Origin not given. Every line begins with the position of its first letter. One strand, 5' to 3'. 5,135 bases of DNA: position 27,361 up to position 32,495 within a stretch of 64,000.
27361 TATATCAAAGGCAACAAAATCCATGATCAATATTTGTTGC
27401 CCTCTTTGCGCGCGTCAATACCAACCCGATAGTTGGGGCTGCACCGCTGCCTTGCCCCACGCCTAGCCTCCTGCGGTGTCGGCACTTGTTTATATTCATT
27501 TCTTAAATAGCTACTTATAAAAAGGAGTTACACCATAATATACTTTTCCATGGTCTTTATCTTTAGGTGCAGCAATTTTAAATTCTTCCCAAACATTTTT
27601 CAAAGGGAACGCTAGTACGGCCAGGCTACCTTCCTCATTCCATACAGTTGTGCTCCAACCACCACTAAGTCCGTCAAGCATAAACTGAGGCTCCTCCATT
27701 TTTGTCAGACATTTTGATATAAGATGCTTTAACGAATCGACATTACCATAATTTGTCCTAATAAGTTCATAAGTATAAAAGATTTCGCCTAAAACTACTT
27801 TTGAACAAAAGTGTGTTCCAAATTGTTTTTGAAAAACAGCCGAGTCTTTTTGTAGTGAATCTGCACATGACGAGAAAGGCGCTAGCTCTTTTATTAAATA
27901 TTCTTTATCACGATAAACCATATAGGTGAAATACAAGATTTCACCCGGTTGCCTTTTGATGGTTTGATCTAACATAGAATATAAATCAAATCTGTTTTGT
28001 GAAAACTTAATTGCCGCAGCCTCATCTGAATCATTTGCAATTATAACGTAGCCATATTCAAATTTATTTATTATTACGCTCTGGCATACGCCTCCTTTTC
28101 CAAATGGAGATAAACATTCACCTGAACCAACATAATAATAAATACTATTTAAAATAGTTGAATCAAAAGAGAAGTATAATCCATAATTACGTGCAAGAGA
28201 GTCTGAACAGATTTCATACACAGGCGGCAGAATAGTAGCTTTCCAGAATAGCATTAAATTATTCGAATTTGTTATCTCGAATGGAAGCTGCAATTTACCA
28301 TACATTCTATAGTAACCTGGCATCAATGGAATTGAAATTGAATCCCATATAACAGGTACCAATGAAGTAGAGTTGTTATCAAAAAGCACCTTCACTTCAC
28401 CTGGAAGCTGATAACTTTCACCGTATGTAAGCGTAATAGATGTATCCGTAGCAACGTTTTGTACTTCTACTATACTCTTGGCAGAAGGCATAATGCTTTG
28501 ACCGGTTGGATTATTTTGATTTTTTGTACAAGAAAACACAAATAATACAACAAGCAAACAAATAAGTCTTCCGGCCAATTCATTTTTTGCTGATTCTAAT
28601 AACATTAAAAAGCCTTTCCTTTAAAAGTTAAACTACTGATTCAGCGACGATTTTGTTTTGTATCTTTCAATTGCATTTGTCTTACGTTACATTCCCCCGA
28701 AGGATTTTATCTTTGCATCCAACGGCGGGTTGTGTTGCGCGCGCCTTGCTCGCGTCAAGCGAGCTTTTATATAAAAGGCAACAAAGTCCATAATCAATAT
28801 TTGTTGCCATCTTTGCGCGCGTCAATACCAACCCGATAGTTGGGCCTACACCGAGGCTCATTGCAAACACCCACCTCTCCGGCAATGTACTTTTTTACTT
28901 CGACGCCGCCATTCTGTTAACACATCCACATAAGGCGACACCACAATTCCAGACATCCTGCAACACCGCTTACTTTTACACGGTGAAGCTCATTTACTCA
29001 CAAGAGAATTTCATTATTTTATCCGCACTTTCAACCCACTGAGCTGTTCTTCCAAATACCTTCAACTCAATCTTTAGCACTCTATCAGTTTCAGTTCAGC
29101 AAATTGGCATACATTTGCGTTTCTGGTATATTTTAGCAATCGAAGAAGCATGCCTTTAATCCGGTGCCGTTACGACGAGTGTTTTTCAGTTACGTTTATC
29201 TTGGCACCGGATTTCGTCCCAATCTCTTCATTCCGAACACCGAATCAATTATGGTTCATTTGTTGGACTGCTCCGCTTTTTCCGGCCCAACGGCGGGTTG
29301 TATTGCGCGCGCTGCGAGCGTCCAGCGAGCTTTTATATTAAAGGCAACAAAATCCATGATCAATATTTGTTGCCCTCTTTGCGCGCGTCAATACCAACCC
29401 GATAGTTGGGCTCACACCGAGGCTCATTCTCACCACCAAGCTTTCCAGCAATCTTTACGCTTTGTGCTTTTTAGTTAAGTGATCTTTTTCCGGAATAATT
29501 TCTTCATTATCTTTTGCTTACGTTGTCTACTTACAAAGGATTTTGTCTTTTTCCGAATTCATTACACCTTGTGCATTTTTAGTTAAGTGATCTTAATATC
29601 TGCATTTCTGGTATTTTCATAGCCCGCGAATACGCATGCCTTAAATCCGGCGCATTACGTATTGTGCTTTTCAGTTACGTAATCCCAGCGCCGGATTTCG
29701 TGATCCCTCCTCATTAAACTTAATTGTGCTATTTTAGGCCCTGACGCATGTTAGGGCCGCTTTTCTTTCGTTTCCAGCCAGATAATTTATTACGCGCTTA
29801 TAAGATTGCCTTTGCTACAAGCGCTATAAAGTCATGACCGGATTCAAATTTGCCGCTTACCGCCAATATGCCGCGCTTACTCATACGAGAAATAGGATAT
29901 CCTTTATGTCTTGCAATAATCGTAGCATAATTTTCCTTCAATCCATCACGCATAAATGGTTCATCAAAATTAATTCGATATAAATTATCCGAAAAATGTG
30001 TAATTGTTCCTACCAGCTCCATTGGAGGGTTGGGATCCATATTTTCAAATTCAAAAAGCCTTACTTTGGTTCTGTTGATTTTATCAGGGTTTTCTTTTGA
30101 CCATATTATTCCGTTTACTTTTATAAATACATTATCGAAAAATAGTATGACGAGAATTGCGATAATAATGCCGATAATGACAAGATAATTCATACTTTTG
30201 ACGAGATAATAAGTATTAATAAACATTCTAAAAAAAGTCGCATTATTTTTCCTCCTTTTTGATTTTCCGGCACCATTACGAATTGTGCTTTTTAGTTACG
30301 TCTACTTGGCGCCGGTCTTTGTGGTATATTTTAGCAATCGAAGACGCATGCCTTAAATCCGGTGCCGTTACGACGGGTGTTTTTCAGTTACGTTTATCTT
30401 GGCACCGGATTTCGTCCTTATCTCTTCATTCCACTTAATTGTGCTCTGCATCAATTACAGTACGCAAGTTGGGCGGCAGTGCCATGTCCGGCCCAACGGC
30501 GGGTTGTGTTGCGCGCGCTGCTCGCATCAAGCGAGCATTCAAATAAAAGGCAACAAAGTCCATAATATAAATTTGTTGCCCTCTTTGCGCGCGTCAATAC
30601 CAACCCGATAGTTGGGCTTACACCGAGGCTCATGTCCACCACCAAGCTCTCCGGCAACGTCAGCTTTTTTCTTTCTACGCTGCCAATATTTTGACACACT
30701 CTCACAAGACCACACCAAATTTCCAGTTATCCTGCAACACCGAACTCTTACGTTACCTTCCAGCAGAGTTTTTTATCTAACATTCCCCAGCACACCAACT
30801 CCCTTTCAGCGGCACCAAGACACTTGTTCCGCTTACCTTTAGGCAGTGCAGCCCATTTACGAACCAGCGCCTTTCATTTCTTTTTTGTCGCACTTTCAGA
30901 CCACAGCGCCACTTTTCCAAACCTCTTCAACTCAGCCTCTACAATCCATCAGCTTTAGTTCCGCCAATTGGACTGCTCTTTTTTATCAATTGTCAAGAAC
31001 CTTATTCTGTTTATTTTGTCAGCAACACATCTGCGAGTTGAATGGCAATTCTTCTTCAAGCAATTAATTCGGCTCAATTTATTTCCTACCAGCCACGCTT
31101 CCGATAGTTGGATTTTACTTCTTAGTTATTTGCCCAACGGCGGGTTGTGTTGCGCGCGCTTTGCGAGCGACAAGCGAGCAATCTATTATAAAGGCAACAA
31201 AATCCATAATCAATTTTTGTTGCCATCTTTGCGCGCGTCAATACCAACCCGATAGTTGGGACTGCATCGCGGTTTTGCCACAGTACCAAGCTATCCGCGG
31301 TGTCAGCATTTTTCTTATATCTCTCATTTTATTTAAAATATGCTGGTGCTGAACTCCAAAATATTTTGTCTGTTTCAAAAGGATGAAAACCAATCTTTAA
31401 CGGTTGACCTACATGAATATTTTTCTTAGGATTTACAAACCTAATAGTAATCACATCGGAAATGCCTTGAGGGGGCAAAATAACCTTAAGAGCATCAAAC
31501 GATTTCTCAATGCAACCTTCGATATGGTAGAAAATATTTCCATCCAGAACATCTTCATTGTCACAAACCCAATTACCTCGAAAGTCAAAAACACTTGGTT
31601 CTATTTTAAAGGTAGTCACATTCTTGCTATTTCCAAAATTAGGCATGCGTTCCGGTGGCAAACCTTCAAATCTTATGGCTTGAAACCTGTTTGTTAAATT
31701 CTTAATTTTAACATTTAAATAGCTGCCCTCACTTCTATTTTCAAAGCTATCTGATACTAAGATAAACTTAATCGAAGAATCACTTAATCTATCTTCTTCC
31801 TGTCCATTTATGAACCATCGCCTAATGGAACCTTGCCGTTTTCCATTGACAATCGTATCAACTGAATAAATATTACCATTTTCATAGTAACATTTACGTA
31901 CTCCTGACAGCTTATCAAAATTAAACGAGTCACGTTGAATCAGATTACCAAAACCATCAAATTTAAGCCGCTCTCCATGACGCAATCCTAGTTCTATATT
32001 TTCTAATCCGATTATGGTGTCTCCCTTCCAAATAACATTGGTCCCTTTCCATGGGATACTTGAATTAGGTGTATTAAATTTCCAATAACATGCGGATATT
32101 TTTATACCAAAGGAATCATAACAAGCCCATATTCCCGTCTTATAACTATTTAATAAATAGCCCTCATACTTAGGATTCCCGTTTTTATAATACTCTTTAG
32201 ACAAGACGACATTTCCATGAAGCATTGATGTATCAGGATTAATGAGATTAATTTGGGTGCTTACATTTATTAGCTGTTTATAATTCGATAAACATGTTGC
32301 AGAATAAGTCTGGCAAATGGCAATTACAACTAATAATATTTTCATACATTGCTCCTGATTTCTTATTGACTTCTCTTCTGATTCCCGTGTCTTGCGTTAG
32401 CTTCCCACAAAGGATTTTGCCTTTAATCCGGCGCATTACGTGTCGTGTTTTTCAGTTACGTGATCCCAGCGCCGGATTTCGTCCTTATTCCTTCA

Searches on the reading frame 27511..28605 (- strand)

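Call 14: search_protein_families(library=pfam, proteins=[window:27511-28605:-], max_evalue=0.001)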
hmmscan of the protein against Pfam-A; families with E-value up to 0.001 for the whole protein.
window:27511-28605:- (364 aa): 1 family
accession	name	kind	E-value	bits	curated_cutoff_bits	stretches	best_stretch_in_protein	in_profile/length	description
PF07532.17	Big_4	-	6.8e-08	32.4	22.1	1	56-92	5-42/59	Bacterial Ig-like domain (group 4)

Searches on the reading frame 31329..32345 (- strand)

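Call 14: search_protein_families(library=pfam, proteins=[window:31329-32345:-], max_evalue=0.001)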
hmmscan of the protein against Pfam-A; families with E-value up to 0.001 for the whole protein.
window:31329-32345:- (338 aa): 1 family
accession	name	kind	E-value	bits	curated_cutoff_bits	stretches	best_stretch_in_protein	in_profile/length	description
PF07661.19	MORN_2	-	2.7e-08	33.5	29.6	0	148-162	3-17/22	MORN repeat variant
